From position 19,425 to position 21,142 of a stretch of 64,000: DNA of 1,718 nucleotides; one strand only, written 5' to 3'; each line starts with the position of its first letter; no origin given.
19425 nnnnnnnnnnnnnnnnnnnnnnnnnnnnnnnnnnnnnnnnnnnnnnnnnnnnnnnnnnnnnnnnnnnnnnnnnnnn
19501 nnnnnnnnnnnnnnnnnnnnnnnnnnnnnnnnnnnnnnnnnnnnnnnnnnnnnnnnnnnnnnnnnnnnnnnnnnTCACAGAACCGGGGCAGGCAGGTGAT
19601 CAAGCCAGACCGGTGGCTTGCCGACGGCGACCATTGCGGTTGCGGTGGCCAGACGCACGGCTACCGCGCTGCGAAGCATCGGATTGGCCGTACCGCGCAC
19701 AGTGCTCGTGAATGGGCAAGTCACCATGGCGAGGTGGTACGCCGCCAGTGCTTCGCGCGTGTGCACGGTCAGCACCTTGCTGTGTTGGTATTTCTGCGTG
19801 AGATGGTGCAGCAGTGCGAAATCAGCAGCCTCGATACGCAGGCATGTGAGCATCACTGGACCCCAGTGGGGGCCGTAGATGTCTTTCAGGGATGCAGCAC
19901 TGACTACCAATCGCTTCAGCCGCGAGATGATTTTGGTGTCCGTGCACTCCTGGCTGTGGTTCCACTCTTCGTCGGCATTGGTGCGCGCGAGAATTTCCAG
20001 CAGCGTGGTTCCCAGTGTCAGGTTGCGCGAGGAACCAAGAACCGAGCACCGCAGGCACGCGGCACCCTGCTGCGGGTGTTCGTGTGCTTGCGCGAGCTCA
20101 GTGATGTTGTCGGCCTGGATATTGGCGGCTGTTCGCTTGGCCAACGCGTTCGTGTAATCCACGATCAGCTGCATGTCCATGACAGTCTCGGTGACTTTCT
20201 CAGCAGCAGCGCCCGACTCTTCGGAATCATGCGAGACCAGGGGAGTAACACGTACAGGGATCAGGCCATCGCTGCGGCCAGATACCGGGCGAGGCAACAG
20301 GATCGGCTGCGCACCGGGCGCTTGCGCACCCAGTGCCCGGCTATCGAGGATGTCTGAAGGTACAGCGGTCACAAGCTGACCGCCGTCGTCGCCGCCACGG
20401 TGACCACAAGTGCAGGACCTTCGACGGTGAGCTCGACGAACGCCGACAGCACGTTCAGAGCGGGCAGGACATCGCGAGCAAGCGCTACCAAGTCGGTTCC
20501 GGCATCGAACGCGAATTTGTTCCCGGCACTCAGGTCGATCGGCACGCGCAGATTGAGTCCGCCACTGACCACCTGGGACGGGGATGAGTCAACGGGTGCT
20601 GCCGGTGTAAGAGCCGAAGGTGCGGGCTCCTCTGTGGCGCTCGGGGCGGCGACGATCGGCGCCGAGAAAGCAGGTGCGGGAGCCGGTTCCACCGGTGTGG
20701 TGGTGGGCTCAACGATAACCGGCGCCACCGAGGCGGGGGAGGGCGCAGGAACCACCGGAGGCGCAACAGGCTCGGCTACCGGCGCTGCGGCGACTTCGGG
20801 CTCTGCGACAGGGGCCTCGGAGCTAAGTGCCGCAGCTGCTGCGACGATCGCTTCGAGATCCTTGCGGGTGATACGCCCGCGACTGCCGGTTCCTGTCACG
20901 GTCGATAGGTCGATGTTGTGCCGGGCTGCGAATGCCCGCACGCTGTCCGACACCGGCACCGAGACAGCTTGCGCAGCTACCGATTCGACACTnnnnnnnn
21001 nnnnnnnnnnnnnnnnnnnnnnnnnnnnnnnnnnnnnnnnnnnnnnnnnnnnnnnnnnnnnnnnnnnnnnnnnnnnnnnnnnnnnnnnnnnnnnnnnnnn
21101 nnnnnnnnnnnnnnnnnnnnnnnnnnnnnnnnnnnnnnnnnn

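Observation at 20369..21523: Protein with an E2-type E3-binding (PSBD) domain and Pro/Ala linkers but no lipoyl or catalytic domain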

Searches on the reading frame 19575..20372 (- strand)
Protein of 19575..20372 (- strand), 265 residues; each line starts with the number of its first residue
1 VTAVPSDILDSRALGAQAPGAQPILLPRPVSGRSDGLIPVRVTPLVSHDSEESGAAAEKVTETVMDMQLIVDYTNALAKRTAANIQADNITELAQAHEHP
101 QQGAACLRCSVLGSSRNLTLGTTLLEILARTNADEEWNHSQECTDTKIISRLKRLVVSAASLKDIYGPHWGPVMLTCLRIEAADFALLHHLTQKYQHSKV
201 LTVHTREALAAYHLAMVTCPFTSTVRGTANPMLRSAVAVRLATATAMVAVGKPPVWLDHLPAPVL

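Call 8: search_protein_families(library=pfam, proteins=[window:19575-20372:-], max_evalue=0.01)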
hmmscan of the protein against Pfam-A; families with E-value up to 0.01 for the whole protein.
window:19575-20372:- (265 aa): 0 families

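Call 9: search_protein_families(library=phrogs, proteins=[window:19575-20372:-], max_evalue=0.001)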
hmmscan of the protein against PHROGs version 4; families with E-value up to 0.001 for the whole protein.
window:19575-20372:- (265 aa): 0 families

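Call 36: find_related_loci(query=window:19575-20372:-, collection=viral_contigs, flank=10000)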
Query window:19575-20372:- (265 aa) in viral_contigs; peptide patterns used: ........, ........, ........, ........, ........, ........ (x = any residue, [..] = any of these).
6 stretches matched a pattern, but none encodes a relative of the query by tblastn (E <= 1e-3).

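Call 39: find_related_loci(query=A3, collection=genome_contigs, flank=10000)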
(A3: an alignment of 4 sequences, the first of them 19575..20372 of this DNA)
Query A3 (265 aa) in genome_contigs; peptide patterns used: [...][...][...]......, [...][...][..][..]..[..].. (x = any residue, [..] = any of these).
54 stretches matched a pattern; 3 encode a relative of the query (tblastn E <= 1e-3); 3 distinct loci.
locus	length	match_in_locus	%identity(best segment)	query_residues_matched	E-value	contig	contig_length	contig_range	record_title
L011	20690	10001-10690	62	36-265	1e-96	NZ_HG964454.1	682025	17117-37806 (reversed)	Mycolicibacterium austroafricanum strain DSM 44191, whole genome shotgun sequence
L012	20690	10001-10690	62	36-265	1e-95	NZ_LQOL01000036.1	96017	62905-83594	Mycolicibacterium canariasense strain CCUG 47953 contig_29, whole genome shotgun sequence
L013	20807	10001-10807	62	1-265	5e-100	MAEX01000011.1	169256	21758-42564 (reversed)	Mycobacterium sp. D16Q14 sctg_0010_0001, whole genome shotgun sequence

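Call 53: search_solved_structures(query=A3, max_evalue=10)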
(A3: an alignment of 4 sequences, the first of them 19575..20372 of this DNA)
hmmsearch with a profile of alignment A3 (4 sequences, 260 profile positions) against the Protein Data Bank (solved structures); distinct sequences matched with E-value up to 10: 2.
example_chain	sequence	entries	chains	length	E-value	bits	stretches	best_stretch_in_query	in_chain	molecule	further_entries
8frf_A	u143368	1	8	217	0.0039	19.8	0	101-140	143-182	RBL7_C2_3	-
9o17_AD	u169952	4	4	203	0.012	18.3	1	49-128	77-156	Small ribosomal subunit protein eS1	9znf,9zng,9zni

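Call 70: search_protein_families(library=ncbifam, proteins=[window:19575-20372:-], max_evalue=0.01)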
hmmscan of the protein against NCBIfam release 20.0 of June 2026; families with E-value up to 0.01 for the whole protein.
window:19575-20372:- (265 aa): 0 families

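Call 73: search_dna_similar(collection=plasmids, query=window:19575-20372:-, mode=protein, max_evalue=0.001)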
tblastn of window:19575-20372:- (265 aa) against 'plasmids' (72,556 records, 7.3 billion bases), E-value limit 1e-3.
Records with a match: 1; places in all: 1; records where one place covers at least 80% of the query: 1.
Best place of each record, by identity: <60% 1.
By first word of the organism name: Tsukamurella 1.
By predicted mobility (MOB-suite, as given by PLSDB): non-mobilizable 1.
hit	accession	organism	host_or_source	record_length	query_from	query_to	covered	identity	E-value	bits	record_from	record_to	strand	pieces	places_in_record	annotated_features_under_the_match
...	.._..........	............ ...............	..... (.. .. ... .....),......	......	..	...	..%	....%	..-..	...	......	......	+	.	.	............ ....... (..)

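Call 87: find_homologous_proteins(query=A3, max_evalue=0.01)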
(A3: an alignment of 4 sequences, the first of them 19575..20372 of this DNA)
Query A3 (4 sequences) (265 aa, profile of the alignment): 40 proteins with E <= 0.01 among 8000 candidates.
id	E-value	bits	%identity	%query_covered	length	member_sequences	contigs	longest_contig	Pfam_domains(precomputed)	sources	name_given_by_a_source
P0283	6.6e-129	447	41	100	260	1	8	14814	-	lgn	-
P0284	9.2e-126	437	41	88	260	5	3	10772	-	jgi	jgi:hypothetical protein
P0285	6.5e-124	431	62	100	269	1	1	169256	-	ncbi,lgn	-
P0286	2.4e-123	429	40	88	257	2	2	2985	-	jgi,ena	jgi:transcriptional regulator CtsR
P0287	7.7e-121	420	40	88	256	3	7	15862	-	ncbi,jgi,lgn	jgi:hypothetical protein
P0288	1.0e-119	417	98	100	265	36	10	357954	-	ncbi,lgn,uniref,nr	ncbi:hypothetical protein [Mycobacteroides abscessus]|uniref:Uncharacterized protein n=1 Tax=Mycobac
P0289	2.9e-119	415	41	88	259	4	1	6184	-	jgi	jgi:hypothetical protein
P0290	2.8e-117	409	40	90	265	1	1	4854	-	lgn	-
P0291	3.4e-113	395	40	88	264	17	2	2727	-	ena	-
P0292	1.8e-111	390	81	100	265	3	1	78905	-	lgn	-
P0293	2.0e-110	386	78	100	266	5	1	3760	-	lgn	-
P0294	3.7e-109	382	78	100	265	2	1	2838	-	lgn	-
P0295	4.0e-109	382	42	88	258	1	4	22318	-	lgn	-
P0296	1.4e-108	380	41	95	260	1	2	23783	-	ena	-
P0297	2.0e-107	376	41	88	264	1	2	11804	-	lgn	-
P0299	2.3e-104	366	75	100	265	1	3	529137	-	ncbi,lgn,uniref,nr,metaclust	ncbi:hypothetical protein [Mycobacteroides abscessus]|uniref:hypothetical protein n=1 Tax=Mycobacter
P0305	3.3e-92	327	39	88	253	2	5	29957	-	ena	-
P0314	2.0e-84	301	52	94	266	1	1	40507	-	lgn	-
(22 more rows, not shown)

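Call 88: find_encoding_contigs(protein=P0299, flank=5000, max_places=1)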
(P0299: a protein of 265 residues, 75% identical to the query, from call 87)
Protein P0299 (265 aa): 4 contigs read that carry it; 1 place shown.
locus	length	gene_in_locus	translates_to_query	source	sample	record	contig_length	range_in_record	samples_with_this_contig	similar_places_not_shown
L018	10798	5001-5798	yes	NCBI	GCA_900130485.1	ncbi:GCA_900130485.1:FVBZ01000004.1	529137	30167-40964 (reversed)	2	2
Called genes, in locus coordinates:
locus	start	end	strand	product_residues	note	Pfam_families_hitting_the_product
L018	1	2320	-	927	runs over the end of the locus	PF01612:DNA_pol_A_exo1, PF00476:DNA_pol_A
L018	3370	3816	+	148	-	-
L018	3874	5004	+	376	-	-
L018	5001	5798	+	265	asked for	-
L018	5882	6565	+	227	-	-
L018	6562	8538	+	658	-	PF00270:DEAD, PF04851:ResIII, PF13604:AAA_30 (weak), PF18766:SWI2_SNF2 (faint), PF00271:Helicase_C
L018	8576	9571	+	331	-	PF10298:WhiA_N, PF14527:LAGLIDADG_WhiA, PF02650:HTH_WhiA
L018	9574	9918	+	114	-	-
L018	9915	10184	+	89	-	-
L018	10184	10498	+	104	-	-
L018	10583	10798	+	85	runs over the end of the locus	-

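Call 89: find_encoding_contigs(protein=P0314, flank=5000, max_places=1)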
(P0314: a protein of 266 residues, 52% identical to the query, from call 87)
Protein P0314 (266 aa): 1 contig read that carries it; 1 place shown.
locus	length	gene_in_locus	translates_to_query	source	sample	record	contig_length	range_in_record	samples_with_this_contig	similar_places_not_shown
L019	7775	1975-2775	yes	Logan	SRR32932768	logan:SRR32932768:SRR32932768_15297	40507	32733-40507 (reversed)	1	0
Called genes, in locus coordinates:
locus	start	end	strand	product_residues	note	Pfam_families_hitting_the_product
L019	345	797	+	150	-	-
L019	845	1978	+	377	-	PF02817:E3_binding (weak)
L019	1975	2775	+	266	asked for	-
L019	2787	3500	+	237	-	-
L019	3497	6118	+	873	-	PF00270:DEAD (weak), PF04851:ResIII, PF07591:PT-HINT (faint), PF14890:Intein_splicing (faint), PF00271:Helicase_C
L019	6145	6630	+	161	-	-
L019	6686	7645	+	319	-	PF10298:WhiA_N, PF14527:LAGLIDADG_WhiA, PF02650:HTH_WhiA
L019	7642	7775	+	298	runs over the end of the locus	PF02650:HTH_WhiA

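Call 90: find_encoding_contigs(protein=P0305, flank=5000, max_places=1)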
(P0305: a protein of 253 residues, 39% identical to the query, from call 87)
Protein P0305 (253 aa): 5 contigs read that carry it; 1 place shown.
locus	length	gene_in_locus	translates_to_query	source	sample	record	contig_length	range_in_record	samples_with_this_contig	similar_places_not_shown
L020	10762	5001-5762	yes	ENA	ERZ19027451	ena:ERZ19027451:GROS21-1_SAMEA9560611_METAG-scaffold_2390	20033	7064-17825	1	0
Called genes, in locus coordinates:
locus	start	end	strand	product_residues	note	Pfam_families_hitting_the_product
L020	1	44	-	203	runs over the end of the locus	-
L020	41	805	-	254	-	-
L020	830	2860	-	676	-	PF01612:DNA_pol_A_exo1, PF00476:DNA_pol_A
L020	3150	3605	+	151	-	-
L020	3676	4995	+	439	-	PF02817:E3_binding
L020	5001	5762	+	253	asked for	-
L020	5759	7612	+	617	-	PF00270:DEAD, PF04851:ResIII, PF13604:AAA_30 (weak), PF18766:SWI2_SNF2 (weak), PF00271:Helicase_C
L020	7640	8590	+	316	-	PF10298:WhiA_N (weak), PF14527:LAGLIDADG_WhiA, PF02650:HTH_WhiA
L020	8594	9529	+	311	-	PF02650:HTH_WhiA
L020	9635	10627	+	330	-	-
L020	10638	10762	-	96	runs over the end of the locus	-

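Call 91: find_encoding_contigs(protein=P0296, flank=5000, max_places=1)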
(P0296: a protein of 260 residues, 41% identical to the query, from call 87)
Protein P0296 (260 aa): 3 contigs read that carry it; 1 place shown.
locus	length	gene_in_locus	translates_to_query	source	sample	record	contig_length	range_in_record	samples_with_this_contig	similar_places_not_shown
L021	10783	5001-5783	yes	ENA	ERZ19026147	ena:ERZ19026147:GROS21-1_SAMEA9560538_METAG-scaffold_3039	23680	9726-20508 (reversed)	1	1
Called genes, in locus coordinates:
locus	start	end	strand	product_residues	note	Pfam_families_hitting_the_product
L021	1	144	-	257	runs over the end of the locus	-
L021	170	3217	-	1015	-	PF01612:DNA_pol_A_exo1, PF00476:DNA_pol_A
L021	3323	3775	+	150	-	-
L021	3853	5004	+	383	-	PF02817:E3_binding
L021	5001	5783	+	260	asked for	-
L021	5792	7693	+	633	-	PF00270:DEAD, PF04851:ResIII, PF13604:AAA_30 (faint), PF00271:Helicase_C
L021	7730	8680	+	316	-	PF10298:WhiA_N (weak), PF14527:LAGLIDADG_WhiA, PF02650:HTH_WhiA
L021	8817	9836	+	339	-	-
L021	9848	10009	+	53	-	-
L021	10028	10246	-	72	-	-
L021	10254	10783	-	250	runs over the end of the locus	-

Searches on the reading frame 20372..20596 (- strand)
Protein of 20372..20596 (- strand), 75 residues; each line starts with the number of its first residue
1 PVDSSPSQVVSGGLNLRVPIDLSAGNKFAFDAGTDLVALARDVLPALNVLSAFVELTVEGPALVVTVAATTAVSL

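Call 58: predict_structure(alignment_id=A6)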
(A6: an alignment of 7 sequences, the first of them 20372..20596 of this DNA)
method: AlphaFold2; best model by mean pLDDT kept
length: 75 residues; sequences in the alignment: 7
mean_pLDDT: 70.2   pTM: 0.55
mean pLDDT of the five models: 70.2, 66.7, 66.4, 65.8, 64.9
residues with pLDDT >= 90: 0; 70-90: 46; 50-70: 14; < 50: 15
segments of 3 or more residues with pLDDT < 50: 1-10, 71-75
pLDDT, mean of each block of 10 residues (from residue 1): 42 73 69 77 81 83 80 42
secondary structure, 60 per line:
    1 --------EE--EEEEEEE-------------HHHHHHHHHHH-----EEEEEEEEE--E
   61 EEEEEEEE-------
elements in order: E13-19 H33-43 E49-57 E60-68

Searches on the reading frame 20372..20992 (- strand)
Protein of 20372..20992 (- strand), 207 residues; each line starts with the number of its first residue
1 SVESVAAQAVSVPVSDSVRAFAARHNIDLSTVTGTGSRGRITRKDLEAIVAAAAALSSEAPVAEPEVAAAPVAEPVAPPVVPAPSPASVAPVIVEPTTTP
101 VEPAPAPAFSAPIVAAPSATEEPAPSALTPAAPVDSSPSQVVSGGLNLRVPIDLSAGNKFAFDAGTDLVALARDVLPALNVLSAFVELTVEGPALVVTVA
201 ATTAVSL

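Call 13: find_homologous_proteins(query=window:20372-20992:-, max_evalue=0.001)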
Query seq(207 aa) (207 aa): 3 proteins with E <= 0.001 among 5293 candidates.
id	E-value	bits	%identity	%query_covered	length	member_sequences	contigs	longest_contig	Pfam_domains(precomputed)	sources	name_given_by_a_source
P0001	3.6e-106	371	97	100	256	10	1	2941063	PF02817.23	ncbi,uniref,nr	ncbi:E3 binding domain-containing protein [Mycobacteroides abscessus]|uniref:E3 binding domain-conta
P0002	2.2e-98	346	96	95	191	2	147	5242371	PF02817.23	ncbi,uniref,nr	ncbi:E3 binding domain-containing protein [Mycobacteroides abscessus]|uniref:Dihydrolipoamide acetyl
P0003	9.8e-54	200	94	57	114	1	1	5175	-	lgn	-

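Call 15: find_encoding_contigs(protein=P0002, flank=10000, max_places=6)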
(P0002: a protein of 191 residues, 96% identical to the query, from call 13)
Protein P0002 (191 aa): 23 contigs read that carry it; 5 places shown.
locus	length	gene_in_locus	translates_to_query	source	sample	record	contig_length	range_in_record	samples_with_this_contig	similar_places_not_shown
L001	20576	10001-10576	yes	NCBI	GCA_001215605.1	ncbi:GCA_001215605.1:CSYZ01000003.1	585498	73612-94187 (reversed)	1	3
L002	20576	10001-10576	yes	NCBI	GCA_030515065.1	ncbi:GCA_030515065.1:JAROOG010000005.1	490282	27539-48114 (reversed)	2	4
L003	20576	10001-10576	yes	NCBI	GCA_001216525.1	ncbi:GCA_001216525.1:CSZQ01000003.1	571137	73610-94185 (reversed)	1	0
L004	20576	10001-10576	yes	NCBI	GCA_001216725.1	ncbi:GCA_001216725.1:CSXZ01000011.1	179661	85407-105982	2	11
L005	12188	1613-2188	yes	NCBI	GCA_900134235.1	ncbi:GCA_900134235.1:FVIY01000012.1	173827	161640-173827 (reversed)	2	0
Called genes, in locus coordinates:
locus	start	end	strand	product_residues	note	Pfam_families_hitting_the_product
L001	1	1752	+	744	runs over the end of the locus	-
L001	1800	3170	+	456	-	-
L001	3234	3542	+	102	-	-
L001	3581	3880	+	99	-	-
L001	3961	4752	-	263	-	-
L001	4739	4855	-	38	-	-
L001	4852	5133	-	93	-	PF00823:PPE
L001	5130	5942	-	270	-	PF00476:DNA_pol_A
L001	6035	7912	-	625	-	PF01612:DNA_pol_A_exo1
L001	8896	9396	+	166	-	-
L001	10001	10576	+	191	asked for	PF02817:E3_binding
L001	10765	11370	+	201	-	-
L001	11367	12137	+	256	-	-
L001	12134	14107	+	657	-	PF00270:DEAD, PF04851:ResIII, PF13604:AAA_30, PF00271:Helicase_C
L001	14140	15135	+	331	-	PF10298:WhiA_N, PF14527:LAGLIDADG_WhiA, PF02650:HTH_WhiA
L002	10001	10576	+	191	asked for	PF02817:E3_binding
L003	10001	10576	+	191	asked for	PF02817:E3_binding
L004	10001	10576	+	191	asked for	PF02817:E3_binding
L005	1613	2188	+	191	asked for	PF02817:E3_binding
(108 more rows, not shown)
